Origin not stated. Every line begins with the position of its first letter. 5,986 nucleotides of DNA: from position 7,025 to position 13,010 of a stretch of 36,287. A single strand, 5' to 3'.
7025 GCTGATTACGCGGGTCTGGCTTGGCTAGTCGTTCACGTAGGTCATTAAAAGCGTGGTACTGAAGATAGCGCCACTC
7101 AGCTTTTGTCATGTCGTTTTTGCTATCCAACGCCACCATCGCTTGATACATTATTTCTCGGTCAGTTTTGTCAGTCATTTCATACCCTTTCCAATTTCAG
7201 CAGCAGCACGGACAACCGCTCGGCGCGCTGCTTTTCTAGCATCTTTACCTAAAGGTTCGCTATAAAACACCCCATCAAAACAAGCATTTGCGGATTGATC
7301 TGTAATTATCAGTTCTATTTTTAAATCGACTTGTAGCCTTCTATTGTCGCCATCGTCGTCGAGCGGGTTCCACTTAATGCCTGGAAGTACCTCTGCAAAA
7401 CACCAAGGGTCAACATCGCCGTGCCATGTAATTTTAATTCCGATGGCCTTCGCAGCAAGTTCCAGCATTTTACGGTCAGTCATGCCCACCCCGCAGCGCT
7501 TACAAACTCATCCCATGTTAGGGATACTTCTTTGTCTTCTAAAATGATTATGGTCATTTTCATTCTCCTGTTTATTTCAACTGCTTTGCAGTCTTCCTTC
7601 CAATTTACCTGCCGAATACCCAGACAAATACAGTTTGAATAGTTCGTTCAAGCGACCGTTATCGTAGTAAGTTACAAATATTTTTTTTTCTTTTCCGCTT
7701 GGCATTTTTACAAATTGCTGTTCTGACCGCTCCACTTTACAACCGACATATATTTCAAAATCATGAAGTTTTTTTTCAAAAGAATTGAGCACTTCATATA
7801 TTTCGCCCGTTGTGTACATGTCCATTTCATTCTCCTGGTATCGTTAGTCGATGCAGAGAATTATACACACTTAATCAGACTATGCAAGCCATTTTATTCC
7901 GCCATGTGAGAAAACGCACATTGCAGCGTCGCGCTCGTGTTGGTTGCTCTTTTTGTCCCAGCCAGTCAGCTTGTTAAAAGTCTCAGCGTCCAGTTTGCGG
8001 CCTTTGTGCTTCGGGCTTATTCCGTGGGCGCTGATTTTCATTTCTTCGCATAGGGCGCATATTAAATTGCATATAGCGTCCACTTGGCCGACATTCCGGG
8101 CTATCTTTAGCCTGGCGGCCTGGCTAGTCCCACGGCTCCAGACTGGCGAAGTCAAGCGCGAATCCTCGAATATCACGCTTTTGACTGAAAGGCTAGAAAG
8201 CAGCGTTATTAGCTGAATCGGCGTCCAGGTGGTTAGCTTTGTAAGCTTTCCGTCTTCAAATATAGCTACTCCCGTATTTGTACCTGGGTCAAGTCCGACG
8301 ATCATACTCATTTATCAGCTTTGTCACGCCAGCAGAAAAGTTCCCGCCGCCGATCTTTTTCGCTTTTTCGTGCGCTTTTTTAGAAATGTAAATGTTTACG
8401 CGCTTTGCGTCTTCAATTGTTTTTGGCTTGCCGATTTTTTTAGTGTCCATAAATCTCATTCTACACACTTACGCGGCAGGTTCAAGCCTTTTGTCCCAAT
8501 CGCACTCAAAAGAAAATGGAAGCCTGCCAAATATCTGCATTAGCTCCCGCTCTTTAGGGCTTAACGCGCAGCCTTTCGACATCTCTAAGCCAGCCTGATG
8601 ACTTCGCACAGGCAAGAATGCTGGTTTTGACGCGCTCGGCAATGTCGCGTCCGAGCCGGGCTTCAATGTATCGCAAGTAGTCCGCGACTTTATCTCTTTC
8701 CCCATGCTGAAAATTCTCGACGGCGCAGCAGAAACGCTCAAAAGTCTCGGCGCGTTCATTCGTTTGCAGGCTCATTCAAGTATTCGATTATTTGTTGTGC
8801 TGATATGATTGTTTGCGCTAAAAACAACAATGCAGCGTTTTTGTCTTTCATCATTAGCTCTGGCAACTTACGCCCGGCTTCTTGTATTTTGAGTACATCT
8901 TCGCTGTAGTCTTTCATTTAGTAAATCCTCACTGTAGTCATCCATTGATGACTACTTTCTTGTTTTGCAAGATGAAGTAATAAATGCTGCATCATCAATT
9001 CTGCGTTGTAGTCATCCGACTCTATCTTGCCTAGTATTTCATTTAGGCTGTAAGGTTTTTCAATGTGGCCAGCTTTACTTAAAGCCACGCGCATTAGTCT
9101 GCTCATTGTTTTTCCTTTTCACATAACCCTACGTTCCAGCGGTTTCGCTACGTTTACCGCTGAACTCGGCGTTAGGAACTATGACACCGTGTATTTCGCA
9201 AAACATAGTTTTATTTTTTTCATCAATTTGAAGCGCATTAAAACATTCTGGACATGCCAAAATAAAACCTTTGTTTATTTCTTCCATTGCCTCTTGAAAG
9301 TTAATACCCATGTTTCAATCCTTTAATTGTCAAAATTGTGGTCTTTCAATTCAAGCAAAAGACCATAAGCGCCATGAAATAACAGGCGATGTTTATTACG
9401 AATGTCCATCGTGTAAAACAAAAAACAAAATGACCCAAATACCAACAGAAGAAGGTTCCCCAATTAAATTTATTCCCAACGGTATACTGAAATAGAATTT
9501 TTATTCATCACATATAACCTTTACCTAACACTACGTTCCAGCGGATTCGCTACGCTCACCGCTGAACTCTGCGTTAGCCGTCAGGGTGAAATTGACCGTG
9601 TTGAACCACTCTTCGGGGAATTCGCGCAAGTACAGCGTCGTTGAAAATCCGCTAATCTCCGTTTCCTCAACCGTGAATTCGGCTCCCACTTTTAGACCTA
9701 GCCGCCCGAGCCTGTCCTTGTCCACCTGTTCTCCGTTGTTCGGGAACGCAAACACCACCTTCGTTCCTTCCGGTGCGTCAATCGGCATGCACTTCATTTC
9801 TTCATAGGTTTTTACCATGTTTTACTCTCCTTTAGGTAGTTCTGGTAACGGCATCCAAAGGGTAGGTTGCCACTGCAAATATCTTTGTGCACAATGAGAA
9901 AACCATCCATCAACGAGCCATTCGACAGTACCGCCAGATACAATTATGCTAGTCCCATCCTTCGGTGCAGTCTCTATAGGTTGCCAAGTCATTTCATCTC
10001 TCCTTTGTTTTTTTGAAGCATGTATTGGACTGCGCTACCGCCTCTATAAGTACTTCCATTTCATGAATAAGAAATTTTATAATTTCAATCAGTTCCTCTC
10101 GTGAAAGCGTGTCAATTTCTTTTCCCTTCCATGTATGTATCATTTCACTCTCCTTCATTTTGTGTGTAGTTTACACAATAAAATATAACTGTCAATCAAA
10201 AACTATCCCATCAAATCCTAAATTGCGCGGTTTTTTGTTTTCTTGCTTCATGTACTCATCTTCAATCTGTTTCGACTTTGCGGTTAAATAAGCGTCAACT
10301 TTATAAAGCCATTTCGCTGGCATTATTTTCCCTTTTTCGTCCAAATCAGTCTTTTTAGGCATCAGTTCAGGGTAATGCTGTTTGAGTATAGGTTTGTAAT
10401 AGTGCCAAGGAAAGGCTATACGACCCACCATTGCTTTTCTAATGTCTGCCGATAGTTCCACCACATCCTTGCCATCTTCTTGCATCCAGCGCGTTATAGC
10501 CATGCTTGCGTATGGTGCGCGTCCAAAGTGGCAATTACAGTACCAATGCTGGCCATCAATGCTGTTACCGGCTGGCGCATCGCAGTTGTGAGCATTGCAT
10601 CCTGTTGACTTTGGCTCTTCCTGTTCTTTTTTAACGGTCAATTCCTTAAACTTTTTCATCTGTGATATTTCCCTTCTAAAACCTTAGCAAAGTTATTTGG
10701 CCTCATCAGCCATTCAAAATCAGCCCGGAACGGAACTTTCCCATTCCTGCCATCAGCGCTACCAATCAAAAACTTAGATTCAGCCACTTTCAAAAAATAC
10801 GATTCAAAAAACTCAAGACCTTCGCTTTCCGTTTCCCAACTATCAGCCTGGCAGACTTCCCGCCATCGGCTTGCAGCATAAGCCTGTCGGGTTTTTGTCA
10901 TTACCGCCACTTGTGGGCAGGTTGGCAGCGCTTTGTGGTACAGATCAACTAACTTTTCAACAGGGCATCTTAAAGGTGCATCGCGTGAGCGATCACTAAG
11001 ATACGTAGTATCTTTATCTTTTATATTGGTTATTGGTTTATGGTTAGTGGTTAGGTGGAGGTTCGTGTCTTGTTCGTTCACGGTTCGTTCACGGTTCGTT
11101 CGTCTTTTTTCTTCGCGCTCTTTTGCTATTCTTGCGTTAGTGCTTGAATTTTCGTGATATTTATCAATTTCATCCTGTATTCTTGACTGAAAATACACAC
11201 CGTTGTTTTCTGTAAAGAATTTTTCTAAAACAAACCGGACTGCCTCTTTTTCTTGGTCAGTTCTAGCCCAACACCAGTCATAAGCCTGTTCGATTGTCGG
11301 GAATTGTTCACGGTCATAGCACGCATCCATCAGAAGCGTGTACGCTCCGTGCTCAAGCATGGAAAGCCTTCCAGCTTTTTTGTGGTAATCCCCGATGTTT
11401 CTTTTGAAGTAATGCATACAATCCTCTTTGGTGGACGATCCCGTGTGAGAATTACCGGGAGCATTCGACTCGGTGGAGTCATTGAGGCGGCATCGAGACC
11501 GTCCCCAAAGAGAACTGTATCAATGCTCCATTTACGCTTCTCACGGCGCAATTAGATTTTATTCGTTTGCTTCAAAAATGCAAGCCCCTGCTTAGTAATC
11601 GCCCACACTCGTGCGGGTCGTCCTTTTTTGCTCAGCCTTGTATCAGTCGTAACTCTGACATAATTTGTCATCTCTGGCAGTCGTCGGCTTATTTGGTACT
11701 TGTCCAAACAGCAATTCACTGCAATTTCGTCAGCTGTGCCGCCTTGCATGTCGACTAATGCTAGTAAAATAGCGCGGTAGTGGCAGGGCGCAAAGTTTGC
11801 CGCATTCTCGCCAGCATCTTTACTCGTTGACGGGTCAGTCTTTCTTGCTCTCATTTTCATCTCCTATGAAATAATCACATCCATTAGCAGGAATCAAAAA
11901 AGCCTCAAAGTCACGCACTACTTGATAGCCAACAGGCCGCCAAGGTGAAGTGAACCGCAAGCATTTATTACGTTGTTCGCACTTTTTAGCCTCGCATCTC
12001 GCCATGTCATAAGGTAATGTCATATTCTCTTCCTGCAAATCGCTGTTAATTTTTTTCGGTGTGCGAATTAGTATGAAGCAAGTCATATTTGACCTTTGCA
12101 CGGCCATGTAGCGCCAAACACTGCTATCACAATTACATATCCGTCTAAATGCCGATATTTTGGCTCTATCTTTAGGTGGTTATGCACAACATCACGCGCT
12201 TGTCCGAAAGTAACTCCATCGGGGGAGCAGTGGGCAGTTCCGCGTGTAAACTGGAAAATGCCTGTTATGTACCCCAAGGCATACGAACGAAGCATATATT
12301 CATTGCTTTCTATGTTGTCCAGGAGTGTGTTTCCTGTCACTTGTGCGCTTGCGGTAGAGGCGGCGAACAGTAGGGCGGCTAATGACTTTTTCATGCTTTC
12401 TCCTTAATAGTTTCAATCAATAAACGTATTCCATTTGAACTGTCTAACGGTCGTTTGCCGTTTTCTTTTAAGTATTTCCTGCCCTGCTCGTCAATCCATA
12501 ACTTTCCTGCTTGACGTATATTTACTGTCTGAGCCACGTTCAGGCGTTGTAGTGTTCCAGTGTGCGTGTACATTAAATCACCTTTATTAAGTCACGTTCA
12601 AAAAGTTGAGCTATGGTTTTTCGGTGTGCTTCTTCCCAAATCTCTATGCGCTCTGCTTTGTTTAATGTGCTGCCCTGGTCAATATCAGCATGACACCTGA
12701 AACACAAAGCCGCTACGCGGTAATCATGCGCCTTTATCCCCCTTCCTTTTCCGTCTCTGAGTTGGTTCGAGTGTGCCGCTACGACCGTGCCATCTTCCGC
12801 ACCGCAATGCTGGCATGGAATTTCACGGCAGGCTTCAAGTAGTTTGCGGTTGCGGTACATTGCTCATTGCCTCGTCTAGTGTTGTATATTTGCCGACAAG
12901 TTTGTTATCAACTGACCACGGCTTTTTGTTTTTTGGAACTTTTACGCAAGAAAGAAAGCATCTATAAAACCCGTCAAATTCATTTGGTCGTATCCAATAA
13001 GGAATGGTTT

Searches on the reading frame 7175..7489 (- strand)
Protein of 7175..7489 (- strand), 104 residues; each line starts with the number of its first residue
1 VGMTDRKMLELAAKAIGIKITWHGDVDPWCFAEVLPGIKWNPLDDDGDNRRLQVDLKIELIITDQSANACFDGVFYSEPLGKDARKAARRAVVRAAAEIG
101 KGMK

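Call 30: search_protein_families(library=phrogs, proteins=[window:7175-7489:-], max_evalue=0.01)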
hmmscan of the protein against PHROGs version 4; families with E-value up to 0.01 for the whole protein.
window:7175-7489:- (104 aa): 1 family
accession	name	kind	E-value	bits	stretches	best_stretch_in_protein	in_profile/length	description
phrog_5086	-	unknown function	1.4e-24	87.4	1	3-103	1-108/110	-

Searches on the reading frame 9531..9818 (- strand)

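Call 30: search_protein_families(library=phrogs, proteins=[window:9531-9818:-], max_evalue=0.01)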
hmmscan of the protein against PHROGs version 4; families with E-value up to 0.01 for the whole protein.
window:9531-9818:- (95 aa): 1 family
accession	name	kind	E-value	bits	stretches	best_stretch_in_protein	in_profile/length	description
phrog_2023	-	unknown function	0.0062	17.8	1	26-82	10-67/95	-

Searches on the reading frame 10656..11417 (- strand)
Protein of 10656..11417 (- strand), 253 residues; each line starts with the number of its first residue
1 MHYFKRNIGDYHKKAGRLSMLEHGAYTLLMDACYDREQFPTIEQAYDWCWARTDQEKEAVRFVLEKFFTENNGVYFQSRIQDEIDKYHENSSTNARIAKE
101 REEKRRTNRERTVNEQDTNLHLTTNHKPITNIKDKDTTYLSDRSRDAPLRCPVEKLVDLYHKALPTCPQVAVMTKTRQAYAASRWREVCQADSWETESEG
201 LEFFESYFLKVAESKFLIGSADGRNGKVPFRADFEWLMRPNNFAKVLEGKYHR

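Call 30: search_protein_families(library=phrogs, proteins=[window:10656-11417:-], max_evalue=0.01)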
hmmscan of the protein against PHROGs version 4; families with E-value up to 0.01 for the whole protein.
window:10656-11417:- (253 aa): 13 families
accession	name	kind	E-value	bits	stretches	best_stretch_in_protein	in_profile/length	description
phrog_21472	-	unknown function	1.1e-48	167.3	2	1-119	4-122/299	-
phrog_9327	-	DNA, RNA and nucleotide metabolism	7.8e-37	128.4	1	1-134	4-158/276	primosomal protein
phrog_6451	-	DNA, RNA and nucleotide metabolism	9.7e-34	118.3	1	1-137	1-146/272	primosomal protein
phrog_4118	-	DNA, RNA and nucleotide metabolism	2.3e-33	117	1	1-148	1-152/315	primosomal protein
phrog_3992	-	DNA, RNA and nucleotide metabolism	1.4e-32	114.6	1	1-125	5-133/345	primosomal protein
phrog_5810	-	DNA, RNA and nucleotide metabolism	5.3e-28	99.3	1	87-253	126-268/268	replication initiation protein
phrog_12767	-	unknown function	9.9e-24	85.3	1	1-124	1-125/324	-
phrog_22470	-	DNA, RNA and nucleotide metabolism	3.7e-22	79.6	1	150-252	244-339/340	replication protein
phrog_19658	-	DNA, RNA and nucleotide metabolism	4.5e-22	79.9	1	78-252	95-250/283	replication initiation protein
phrog_10469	-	DNA, RNA and nucleotide metabolism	3.4e-20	73.6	1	70-252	95-273/305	DnaD-like helicase loader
phrog_345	-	DNA, RNA and nucleotide metabolism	1.6e-19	71.7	1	87-252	125-290/297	replication initiation O-like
phrog_6950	-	unknown function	3.3e-11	43.9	1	1-89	1-92/415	-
phrog_24933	-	unknown function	3.3e-06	28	1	153-251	23-124/127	-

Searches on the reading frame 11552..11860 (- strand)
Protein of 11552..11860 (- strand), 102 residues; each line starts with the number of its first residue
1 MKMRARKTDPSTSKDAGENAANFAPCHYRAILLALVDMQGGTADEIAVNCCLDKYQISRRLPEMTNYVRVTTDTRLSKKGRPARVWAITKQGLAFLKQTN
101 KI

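Call 30: search_protein_families(library=phrogs, proteins=[window:11552-11860:-], max_evalue=0.01)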
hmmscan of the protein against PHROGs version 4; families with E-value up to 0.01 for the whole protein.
window:11552-11860:- (102 aa): 4 families
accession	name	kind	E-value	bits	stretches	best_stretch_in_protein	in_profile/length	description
phrog_1123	-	unknown function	4.4e-08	34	1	4-93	9-101/112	-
phrog_18663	-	unknown function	2.9e-06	28.6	1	3-94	8-110/113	-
phrog_2440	-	transcription regulation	0.0018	19.2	1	29-98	31-97/126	transcriptional regulator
phrog_1334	-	unknown function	0.0023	18.6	1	76-100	42-66/69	-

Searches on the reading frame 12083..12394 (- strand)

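Call 30: search_protein_families(library=phrogs, proteins=[window:12083-12394:-], max_evalue=0.01)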
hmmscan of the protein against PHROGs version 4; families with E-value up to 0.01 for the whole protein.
window:12083-12394:- (103 aa): 1 family
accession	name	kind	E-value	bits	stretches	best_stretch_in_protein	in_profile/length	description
phrog_3870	-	unknown function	5.5e-14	53.2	1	9-100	13-111/115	-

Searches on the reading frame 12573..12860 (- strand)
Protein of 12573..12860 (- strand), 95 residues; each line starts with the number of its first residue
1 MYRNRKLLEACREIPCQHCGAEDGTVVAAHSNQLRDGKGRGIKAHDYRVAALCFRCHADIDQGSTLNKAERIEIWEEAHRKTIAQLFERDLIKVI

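Call 31: search_protein_families(library=phrogs, proteins=[window:12573-12860:-], max_evalue=0.01)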
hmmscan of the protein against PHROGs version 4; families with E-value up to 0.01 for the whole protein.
window:12573-12860:- (95 aa): 3 families
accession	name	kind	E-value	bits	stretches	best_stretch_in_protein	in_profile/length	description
phrog_131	-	DNA, RNA and nucleotide metabolism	7.6e-26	91.8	1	1-94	28-126/131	HNH endonuclease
phrog_18962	-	unknown function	6e-09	36.9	1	2-78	52-130/166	-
phrog_1588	-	unknown function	5.7e-07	30.4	1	4-79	27-99/132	-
